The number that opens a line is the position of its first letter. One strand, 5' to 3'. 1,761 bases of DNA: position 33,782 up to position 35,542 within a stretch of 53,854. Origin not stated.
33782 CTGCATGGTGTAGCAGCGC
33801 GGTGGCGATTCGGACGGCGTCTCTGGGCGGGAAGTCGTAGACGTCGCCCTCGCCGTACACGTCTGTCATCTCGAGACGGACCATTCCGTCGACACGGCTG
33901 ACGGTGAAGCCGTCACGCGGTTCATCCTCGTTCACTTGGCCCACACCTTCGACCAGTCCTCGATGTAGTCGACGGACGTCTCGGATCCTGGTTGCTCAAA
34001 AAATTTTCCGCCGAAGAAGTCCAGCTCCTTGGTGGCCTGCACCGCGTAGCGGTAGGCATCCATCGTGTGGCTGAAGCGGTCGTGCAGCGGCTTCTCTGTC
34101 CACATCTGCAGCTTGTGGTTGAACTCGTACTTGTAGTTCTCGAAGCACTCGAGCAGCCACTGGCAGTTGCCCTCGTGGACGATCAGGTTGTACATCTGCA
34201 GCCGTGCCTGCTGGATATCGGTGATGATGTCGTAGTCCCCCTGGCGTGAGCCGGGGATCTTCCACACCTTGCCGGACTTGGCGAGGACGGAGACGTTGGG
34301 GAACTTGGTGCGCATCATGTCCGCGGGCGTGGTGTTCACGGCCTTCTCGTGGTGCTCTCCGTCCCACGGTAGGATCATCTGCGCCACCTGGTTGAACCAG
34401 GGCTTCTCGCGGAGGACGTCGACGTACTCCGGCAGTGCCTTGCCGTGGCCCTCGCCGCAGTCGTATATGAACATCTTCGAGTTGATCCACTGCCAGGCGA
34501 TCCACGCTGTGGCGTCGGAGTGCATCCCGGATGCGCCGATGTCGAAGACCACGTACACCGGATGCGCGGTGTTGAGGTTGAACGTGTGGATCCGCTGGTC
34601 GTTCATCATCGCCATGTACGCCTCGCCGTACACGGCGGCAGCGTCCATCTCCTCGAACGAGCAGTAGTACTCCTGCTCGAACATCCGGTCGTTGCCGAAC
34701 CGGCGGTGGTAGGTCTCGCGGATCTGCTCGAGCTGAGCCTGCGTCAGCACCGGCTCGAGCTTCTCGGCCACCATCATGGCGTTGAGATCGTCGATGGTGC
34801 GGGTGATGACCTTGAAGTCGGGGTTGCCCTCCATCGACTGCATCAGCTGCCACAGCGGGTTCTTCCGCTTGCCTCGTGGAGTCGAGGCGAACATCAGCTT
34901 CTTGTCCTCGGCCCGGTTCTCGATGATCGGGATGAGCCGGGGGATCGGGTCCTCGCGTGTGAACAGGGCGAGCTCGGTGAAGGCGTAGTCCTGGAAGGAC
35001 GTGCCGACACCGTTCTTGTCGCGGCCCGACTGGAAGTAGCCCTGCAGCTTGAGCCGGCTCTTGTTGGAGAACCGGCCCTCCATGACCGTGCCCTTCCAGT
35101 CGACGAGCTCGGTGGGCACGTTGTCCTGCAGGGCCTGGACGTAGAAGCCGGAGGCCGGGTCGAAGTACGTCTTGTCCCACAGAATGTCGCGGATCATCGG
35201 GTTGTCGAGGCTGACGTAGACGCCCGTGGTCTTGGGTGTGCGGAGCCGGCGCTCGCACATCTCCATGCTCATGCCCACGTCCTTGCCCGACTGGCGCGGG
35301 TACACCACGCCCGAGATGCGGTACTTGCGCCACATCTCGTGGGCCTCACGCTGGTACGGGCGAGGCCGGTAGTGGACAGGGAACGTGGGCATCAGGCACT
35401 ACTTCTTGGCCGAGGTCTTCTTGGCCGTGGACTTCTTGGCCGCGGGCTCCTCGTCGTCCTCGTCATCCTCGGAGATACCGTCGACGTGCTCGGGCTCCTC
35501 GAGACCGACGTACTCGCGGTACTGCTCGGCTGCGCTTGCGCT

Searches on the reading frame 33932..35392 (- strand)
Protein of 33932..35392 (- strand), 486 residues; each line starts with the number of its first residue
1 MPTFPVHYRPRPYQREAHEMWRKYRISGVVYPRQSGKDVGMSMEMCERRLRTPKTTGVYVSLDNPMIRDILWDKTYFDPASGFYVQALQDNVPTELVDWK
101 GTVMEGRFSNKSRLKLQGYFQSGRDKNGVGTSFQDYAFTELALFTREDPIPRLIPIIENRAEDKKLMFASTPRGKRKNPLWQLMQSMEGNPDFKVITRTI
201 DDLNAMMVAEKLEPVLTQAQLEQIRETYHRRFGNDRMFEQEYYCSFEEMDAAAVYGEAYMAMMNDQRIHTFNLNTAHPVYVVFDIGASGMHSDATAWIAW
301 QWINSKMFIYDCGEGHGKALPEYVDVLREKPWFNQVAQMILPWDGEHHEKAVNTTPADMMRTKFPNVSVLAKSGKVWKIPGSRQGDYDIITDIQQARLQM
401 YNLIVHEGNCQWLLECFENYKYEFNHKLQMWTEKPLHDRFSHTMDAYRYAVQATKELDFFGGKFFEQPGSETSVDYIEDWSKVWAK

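Call 12: search_protein_families(library=pfam, proteins=[window:33932-35392:-], max_evalue=0.01)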
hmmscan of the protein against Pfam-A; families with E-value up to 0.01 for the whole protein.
window:33932-35392:- (486 aa): 0 families

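Call 13: search_protein_families(library=phrogs, proteins=[window:33932-35392:-], max_evalue=0.001)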
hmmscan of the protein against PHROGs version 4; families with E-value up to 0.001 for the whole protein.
window:33932-35392:- (486 aa): 4 families
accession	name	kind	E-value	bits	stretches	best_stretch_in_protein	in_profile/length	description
phrog_2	-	head and packaging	7.5e-21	75.6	1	6-453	262-591/807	terminase large subunit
phrog_2472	-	unknown function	7.7e-11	42.9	1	246-453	111-307/324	-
phrog_6672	-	head and packaging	1.6e-09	38.5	1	379-453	58-128/145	terminase large subunit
phrog_5653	-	head and packaging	0.00063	20.5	1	398-453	127-179/199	terminase large subunit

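Call 14: search_dna_similar(query=window:33932-35392:-, collection=phages, mode=protein, max_rows=25)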
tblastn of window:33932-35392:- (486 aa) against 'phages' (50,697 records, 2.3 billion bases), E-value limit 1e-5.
Records with a match: 171; places in all: 171; records where one place covers at least 80% of the query: 90.
Best place of each record, by identity: 60-80% 12; <60% 159.
By first word of the organism name: Microbacterium 57; Vibrio 43; Pelagibacter 21; Caudoviricetes 9; Pseudoalteromonas 5; Klebsiella 5; Erwinia 4; Stenotrophomonas 3; Bacteriophage 3; Enterobacter 3; and 14 more.
By host as written in the record: - 33; Microbacterium foliorum NRRL B-24224 31; Microbacterium foliorum NRRL B-24224 SEA 22; Candidatus Pelagibacter ubique HTCC1062 13; Vibrio cholerae 2095 9; Vibrio cholerae 7; Candidatus Pelagibacter sp. HTCC1062 4; Erwinia horticola 4; and 38 more.
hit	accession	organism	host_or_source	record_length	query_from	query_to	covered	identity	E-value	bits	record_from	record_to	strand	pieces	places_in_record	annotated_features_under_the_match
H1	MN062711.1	Microbacterium phage Araxxi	Microbacterium foliorum NRRL B-24224 SEA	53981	1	486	100%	71.4%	0e+0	754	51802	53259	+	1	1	48: terminase | 49: hypothetical protein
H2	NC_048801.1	Microbacterium phage Araxxi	Microbacterium foliorum NRRL B-24224 SEA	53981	1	486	100%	71.4%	0e+0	754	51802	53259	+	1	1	48: terminase | 49: hypothetical protein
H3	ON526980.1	Microbacterium phage DoTi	Microbacterium foliorum NRRL B-24224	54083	1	485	100%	71.5%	0e+0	756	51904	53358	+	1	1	47: terminase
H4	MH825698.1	Microbacterium phage Burro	Microbacterium paraoxydans NRRL B-14843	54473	1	486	100%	71.0%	0e+0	750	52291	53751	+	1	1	47: terminase | 48: hypothetical protein | 46: hypothetical protein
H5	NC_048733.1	Microbacterium phage Burro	Microbacterium paraoxydans NRRL B-14843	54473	1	486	100%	71.0%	0e+0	750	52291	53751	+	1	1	47: terminase | 48: hypothetical protein | 46: hypothetical protein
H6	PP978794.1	Microbacterium phage Casino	Microbacterium foliorum NRRL B-24224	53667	1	484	100%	71.1%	0e+0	749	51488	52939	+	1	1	46: terminase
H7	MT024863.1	Microbacterium phage Arete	Microbacterium foliorum NRRL B-24224 SEA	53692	1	484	100%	71.1%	0e+0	748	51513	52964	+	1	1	47: terminase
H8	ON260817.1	Microbacterium phage Gshelby23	Microbacterium foliorum NRRL B-24224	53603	1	484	100%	71.1%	0e+0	748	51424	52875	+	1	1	45: terminase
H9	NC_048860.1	Microbacterium phage Arete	Microbacterium foliorum NRRL B-24224 SEA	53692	1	484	100%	71.1%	0e+0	748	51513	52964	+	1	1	47: terminase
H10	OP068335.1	Microbacterium phage Hannabella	Microbacterium foliorum NRRL B-24224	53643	1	484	100%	71.1%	0e+0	748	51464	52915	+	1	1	47: terminase | 48: hypothetical protein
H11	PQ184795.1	Arthrobacter phage MissAmericana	Arthrobacter globiformis B-2979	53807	4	485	99%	71.1%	0e+0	739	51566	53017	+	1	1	49: terminase | 50: hypothetical protein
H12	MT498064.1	Microbacterium phage Pabst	Microbacterium foliorum NRRL B-24224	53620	3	484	99%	60.1%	0e+0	622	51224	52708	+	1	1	52: terminase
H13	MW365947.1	Microbacterium phage PineapplePluto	Microbacterium foliorum NRRL B-24224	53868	3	484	99%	59.9%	0e+0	616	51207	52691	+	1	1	54: terminase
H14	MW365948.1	Microbacterium phage CrunchyBoi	Microbacterium foliorum NRRL B-24224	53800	3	484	99%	59.9%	0e+0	616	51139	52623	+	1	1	54: terminase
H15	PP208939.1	Microbacterium phage HitchHiker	Microbacterium foliorum NRRL B-24224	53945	3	484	99%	59.9%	0e+0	616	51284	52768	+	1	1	54: terminase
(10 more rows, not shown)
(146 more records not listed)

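Call 60: find_related_loci(query=window:33932-35392:-, collection=viral_contigs, flank=7000)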
Query window:33932-35392:- (486 aa) in viral_contigs; peptide patterns used: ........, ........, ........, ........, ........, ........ (x = any residue, [..] = any of these).
15 stretches matched a pattern; 15 encode a relative of the query (tblastn E <= 1e-3); 15 distinct loci.
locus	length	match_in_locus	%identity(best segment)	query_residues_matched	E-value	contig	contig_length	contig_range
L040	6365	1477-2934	99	1-486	0e+0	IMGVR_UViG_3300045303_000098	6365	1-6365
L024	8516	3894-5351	99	1-486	0e+0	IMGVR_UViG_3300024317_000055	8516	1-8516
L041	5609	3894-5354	92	1-486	0e+0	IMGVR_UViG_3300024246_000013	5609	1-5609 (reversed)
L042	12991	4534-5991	74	1-485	0e+0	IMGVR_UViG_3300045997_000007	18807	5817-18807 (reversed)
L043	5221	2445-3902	73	1-485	0e+0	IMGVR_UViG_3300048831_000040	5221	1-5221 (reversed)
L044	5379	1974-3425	73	3-485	0e+0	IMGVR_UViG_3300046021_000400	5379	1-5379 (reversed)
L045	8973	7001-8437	73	8-485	0e+0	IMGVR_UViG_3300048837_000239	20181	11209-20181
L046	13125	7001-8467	72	1-486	0e+0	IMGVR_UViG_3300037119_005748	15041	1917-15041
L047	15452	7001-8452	71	1-484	0e+0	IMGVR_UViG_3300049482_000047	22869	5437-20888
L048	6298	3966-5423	71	1-486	0e+0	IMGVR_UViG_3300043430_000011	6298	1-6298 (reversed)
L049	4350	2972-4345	75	3-460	0e+0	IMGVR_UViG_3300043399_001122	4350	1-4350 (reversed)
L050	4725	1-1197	75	88-485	0e+0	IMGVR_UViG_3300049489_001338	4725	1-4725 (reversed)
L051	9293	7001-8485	60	3-484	0e+0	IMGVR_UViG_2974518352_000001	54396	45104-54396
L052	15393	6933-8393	92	1-486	0e+0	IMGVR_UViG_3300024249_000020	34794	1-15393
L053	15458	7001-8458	73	1-485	0e+0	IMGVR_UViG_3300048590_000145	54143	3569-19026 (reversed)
